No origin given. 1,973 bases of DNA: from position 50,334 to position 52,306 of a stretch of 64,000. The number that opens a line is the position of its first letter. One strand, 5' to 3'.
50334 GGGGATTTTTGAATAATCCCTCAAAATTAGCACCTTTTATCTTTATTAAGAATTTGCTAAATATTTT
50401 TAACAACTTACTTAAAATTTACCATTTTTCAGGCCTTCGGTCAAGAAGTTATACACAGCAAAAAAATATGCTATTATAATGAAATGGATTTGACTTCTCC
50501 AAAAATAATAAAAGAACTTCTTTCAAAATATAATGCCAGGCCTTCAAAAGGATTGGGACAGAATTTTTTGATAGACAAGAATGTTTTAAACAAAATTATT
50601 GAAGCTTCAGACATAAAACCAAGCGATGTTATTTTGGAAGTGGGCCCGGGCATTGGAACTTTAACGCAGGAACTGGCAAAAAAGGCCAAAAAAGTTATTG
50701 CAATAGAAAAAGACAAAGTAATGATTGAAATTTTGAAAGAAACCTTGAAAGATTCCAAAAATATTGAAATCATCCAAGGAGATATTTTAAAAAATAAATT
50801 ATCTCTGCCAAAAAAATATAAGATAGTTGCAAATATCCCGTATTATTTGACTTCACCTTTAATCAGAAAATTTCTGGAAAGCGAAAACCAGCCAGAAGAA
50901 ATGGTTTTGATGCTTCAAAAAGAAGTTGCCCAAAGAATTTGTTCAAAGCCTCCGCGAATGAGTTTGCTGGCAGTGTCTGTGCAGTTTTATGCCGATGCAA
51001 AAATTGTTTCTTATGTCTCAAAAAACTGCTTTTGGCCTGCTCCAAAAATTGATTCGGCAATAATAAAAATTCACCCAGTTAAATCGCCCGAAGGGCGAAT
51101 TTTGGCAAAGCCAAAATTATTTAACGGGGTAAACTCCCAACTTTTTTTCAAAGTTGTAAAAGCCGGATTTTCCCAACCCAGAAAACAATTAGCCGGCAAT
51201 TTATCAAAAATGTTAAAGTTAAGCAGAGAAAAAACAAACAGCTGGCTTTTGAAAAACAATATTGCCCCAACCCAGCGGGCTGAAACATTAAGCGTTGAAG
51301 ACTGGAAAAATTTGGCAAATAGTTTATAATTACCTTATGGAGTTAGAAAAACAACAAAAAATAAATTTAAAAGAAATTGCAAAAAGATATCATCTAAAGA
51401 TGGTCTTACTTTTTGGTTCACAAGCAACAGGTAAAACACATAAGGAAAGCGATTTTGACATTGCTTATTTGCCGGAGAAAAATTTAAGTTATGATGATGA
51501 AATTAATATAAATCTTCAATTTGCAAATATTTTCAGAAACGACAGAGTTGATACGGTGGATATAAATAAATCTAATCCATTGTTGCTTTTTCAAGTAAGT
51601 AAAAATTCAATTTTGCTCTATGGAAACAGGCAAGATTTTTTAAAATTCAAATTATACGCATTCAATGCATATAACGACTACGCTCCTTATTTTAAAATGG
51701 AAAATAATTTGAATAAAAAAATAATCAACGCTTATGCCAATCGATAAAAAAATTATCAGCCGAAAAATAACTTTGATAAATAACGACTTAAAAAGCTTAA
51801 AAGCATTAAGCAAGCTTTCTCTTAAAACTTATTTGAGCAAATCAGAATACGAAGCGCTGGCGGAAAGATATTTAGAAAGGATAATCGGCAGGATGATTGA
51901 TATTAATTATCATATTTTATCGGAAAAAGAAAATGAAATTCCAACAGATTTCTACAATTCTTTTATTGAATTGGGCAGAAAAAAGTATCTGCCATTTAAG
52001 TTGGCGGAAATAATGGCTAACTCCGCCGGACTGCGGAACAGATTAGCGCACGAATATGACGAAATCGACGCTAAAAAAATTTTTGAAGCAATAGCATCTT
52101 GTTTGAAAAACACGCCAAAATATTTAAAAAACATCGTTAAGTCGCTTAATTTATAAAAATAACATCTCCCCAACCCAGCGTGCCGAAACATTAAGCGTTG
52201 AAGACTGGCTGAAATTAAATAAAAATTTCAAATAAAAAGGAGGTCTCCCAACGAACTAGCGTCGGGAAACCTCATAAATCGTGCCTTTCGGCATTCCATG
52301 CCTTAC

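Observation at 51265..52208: MNT-HEPN toxin-antitoxin cassette inserted into the 3' end of rsmA, flanked by a 41-bp duplication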

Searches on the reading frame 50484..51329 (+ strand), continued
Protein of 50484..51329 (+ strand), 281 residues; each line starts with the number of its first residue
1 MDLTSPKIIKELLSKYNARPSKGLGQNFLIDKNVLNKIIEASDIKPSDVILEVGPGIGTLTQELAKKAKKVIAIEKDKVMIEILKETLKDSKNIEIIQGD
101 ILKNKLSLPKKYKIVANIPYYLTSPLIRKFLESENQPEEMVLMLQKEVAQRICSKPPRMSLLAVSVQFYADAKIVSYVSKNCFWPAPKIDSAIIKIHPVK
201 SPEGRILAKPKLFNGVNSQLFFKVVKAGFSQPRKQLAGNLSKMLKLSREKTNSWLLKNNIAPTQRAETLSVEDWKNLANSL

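Call 54: search_protein_families(library=pfam, proteins=[L015:6069-6755:+, L015:6966-7325:+, L018:5848-6156:+, L018:6167-6541:+, L018:6827-7396:+, L019:6220-6867:+, L019:8191-8703:+, L023:5833-6273:+, L024:6290-6622:+, L014:6663-7271:+], max_evalue=0.001)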
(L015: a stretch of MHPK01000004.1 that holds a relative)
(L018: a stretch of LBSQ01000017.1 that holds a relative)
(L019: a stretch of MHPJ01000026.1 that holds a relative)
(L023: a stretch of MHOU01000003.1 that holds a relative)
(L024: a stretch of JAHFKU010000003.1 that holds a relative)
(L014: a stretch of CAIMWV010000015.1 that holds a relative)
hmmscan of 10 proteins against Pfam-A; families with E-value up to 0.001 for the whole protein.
L015:6069-6755:+ (228 aa): 1 family
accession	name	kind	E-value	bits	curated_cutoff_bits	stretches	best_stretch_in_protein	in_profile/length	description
PF08843.17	AbiEii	-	4.4e-19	69.8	22.5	2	124-210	132-223/238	Nucleotidyl transferase AbiEii toxin, Type IV TA system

L015:6966-7325:+ (119 aa): 2 families
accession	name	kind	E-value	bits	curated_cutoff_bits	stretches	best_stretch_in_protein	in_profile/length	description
PF05635.17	23S_rRNA_IVP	-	1.3e-39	135.1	33.8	1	7-112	1-106/106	23S rRNA-intervening sequence protein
PF22296.2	bAvd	-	6.7e-06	27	40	1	9-116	1-106/107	bAvd-like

L018:5848-6156:+ (102 aa): 3 families
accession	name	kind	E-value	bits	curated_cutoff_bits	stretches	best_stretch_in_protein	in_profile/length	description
PF18765.7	Polbeta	-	2.6e-11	44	26.9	1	29-96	15-82/93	Polymerase beta, Nucleotidyltransferase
PF01909.29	NTP_transf_2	-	8e-08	33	21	1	13-70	2-58/93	Nucleotidyltransferase domain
PF22600.2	MTPAP-like_central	-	6e-06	26.8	27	1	9-70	23-81/139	Poly(A) RNA polymerase, mitochondrial-like, central palm domain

L018:6167-6541:+ (124 aa): 2 families
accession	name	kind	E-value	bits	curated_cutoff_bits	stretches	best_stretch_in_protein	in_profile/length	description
PF08780.16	NTase_sub_bind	-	1.6e-23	83.5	31.8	1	10-124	5-125/126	Nucleotidyltransferase substrate binding protein like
PF01934.22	HepT-like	-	4.2e-05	23.7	23.5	1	18-113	11-114/120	Ribonuclease HepT-like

L018:6827-7396:+ (189 aa): 2 families
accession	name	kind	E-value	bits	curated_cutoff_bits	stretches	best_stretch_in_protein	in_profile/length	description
PF20803.2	PaaX_M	-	5.5e-17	62.1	24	1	104-162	3-61/83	PaaX protein central Cas2-like domain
PF09827.14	CRISPR_Cas2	-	0.00021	21.8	23.8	1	109-176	2-68/74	CRISPR associated protein Cas2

L019:6220-6867:+ (215 aa): 1 family
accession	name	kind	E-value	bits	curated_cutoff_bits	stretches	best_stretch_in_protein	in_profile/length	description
PF08843.17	AbiEii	-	2.8e-16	60.6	22.5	2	95-196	119-219/238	Nucleotidyl transferase AbiEii toxin, Type IV TA system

L019:8191-8703:+ (170 aa): 1 family
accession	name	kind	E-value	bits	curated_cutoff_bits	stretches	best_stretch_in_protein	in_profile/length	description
PF10543.14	ORF6N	-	1.1e-32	112.6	27.8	1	14-100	1-86/86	ORF6N domain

L023:5833-6273:+ (146 aa): 1 family
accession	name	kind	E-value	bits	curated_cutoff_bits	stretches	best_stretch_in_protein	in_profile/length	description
PF05168.19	HEPN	-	4.7e-17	62.7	22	1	22-140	2-116/117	HEPN domain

L024:6290-6622:+ (110 aa): 1 family
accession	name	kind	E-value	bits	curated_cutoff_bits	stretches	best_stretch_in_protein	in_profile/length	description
PF01934.22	HepT-like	-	5.2e-25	87.9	23.5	1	13-108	1-120/120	Ribonuclease HepT-like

L014:6663-7271:+ (202 aa): 3 families
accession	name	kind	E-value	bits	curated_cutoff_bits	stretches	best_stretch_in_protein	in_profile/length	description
PF06966.17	DUF1295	-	5.5e-05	23.2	20.4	1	32-184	76-231/235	Protein of unknown function (DUF1295)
PF04140.19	ICMT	-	5.8e-05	23.9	24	1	121-164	37-82/95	Isoprenylcysteine carboxyl methyltransferase (ICMT) family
PF04191.18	PEMT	-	0.00016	22.5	25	1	84-176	9-100/105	Phospholipid methyltransferase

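Call 58: find_encoding_contigs(protein=P0002, flank=4000, max_places=3)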
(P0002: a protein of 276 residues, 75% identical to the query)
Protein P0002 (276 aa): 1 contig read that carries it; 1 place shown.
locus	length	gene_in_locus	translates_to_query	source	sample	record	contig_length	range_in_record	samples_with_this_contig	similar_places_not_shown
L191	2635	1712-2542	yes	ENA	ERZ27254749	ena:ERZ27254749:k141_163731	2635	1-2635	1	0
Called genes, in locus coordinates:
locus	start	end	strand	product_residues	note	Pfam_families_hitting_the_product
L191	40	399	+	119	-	PF01258:zf-dskA_traR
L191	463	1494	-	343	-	PF23473:LysM3_LYK4_5 (faint), PF01476:LysM, PF01551:Peptidase_M23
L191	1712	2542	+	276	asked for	PF00398:RrnaAD, PF13847:Methyltransf_31 (weak), PF13649:Methyltransf_25 (weak)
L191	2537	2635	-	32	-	?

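Call 59: find_encoding_contigs(protein=P0016, flank=4000, max_places=3)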
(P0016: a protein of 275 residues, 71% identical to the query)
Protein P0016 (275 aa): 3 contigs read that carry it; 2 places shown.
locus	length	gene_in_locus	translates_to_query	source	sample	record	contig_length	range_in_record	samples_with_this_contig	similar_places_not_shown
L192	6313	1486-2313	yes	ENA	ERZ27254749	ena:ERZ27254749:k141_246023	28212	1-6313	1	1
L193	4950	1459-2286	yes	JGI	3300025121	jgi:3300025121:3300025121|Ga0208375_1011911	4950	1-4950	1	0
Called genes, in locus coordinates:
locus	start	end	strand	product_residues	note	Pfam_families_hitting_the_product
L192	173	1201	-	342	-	PF23473:LysM3_LYK4_5 (faint), PF01476:LysM, PF01551:Peptidase_M23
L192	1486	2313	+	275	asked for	PF00398:RrnaAD, PF08241:Methyltransf_11 (weak), PF13649:Methyltransf_25, PF13847:Methyltransf_31 (weak)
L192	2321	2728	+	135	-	PF01909:NTP_transf_2 (weak), PF18765:Polbeta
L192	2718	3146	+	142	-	PF01934:HepT-like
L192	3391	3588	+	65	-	PF01541:GIY-YIG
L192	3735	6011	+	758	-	PF19590:TrbL_3 (weak)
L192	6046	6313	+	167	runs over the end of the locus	-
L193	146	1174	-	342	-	PF23473:LysM3_LYK4_5 (faint), PF01476:LysM, PF01551:Peptidase_M23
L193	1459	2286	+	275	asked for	PF00398:RrnaAD, PF08241:Methyltransf_11 (weak), PF13649:Methyltransf_25, PF13847:Methyltransf_31 (weak)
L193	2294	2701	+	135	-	PF01909:NTP_transf_2 (weak), PF18765:Polbeta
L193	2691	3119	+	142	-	PF01934:HepT-like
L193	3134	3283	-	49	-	-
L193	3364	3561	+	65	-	PF01541:GIY-YIG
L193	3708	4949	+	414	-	?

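Call 60: find_encoding_contigs(protein=P0012, flank=4000, max_places=3)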
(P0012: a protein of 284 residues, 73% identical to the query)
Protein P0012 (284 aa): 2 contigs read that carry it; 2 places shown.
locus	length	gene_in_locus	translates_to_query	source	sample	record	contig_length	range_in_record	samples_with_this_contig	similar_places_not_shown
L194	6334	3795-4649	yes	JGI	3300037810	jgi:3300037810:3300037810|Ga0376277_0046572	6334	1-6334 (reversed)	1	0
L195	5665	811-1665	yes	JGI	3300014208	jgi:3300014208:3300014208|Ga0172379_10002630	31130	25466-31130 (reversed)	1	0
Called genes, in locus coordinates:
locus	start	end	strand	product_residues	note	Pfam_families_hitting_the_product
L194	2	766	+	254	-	?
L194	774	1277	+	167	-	PF10543:ORF6N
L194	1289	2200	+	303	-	-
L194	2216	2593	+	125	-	PF01258:zf-dskA_traR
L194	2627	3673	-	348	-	PF23473:LysM3_LYK4_5 (faint), PF01476:LysM, PF01551:Peptidase_M23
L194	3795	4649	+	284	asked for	PF00398:RrnaAD, PF13649:Methyltransf_25 (weak)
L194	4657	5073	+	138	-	PF18765:Polbeta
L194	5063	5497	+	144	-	PF01934:HepT-like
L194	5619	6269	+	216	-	PF01209:Ubie_methyltran, PF13489:Methyltransf_23, PF07021:MetW, PF13847:Methyltransf_31, PF08241:Methyltransf_11, PF08242:Methyltransf_12, PF13649:Methyltransf_25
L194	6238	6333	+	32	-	?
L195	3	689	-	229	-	?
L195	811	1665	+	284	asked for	PF00398:RrnaAD, PF13649:Methyltransf_25 (weak)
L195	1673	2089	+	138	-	PF18765:Polbeta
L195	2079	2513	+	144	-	PF01934:HepT-like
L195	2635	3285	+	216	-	PF01209:Ubie_methyltran, PF13489:Methyltransf_23, PF07021:MetW, PF13847:Methyltransf_31, PF08241:Methyltransf_11, PF08242:Methyltransf_12, PF13649:Methyltransf_25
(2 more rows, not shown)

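Call 68: find_encoding_contigs(protein=P0007, flank=3500, max_places=2)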
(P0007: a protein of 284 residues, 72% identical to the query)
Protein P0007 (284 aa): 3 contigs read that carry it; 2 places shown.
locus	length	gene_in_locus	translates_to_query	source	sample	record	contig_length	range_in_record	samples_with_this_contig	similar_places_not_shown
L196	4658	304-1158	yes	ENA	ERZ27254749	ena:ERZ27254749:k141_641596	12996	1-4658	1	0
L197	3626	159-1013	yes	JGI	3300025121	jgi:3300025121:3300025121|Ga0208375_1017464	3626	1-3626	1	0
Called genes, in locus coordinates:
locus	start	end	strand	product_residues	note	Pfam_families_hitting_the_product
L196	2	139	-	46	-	?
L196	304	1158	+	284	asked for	PF00398:RrnaAD, PF13649:Methyltransf_25 (weak)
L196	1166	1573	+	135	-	PF01909:NTP_transf_2 (weak), PF18765:Polbeta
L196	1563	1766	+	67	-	-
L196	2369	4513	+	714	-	-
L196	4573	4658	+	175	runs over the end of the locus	-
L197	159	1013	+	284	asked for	PF00398:RrnaAD, PF13649:Methyltransf_25 (weak)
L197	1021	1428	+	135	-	PF01909:NTP_transf_2 (weak), PF18765:Polbeta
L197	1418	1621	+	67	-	-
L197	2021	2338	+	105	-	-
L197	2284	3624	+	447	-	?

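Call 69: find_encoding_contigs(protein=P0014, flank=3500, max_places=2)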
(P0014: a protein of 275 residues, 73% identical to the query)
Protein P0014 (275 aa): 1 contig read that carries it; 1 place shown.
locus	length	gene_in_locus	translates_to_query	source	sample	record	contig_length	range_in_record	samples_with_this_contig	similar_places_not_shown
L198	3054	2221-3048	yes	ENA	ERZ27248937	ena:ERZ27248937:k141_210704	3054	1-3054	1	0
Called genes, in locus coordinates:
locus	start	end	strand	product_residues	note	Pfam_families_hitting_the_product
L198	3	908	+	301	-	?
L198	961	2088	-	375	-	PF23473:LysM3_LYK4_5 (faint), PF01476:LysM, PF01551:Peptidase_M23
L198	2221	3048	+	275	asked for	PF00398:RrnaAD, PF08241:Methyltransf_11 (weak), PF13649:Methyltransf_25, PF13847:Methyltransf_31 (weak)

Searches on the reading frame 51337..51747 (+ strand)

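Call 8: search_protein_families(library=pfam, proteins=[window:51337-51747:+], max_evalue=0.01)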
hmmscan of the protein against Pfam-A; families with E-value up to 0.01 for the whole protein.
window:51337-51747:+ (136 aa): 2 families
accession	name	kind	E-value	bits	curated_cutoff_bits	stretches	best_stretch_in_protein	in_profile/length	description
PF18765.7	Polbeta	-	5.6e-19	68.5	26.9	1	10-98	2-91/93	Polymerase beta, Nucleotidyltransferase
PF01909.29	NTP_transf_2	-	8e-07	29.8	21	1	11-74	4-72/93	Nucleotidyltransferase domain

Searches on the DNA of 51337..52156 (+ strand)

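Call 67: search_dna_similar(query=window:51337-52156:+, collection=plasmids, mode=distant, max_rows=10)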
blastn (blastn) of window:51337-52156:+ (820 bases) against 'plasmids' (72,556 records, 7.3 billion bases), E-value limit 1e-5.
No match.
